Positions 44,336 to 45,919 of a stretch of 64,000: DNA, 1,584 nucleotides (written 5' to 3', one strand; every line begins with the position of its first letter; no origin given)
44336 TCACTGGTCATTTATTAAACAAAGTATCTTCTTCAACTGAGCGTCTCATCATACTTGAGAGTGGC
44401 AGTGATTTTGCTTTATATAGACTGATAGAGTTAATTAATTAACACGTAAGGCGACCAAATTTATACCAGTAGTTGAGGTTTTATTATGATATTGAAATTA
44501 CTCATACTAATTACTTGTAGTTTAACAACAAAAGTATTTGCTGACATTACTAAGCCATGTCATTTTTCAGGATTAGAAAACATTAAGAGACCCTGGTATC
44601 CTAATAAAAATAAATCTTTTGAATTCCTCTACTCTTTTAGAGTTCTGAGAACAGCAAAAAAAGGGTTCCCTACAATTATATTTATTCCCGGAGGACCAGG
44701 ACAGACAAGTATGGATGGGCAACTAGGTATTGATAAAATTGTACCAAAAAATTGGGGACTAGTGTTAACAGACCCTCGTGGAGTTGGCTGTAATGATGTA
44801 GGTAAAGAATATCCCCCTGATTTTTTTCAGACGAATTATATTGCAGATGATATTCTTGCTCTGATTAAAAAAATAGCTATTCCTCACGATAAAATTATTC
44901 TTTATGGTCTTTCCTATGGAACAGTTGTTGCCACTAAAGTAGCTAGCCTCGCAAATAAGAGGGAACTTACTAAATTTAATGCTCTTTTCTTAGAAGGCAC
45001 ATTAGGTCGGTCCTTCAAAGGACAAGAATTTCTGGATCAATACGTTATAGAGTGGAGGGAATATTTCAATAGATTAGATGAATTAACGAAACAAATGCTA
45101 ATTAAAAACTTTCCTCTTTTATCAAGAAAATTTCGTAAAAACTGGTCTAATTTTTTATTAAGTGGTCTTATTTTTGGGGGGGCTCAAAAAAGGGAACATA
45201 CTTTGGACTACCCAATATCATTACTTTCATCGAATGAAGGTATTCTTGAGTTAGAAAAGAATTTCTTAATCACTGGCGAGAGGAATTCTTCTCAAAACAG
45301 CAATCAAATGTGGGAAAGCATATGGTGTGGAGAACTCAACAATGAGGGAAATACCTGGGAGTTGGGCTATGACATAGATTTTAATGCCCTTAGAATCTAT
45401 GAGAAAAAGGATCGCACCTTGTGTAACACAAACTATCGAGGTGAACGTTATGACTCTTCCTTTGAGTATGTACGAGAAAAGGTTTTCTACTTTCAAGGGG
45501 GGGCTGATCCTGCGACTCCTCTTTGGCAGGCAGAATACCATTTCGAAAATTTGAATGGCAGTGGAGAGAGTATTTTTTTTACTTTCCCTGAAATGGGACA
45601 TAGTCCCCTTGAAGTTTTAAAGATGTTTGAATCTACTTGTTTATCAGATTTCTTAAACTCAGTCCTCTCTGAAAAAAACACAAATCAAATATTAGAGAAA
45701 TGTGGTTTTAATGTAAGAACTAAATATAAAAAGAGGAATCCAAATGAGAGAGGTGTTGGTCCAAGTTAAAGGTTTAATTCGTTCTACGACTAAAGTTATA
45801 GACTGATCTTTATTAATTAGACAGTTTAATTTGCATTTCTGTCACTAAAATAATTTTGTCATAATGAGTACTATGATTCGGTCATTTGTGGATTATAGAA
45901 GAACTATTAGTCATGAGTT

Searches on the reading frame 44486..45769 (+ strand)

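Call 70: search_protein_families(library=pfam, proteins=[window:44486-45769:+], max_evalue=0.0001)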
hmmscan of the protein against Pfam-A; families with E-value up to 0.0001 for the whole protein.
window:44486-45769:+ (427 aa): 1 family
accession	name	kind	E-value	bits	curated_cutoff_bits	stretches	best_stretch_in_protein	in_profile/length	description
PF00561.26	Abhydrolase_1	-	1.4e-11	45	25.8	1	62-198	1-128/245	alpha/beta hydrolase fold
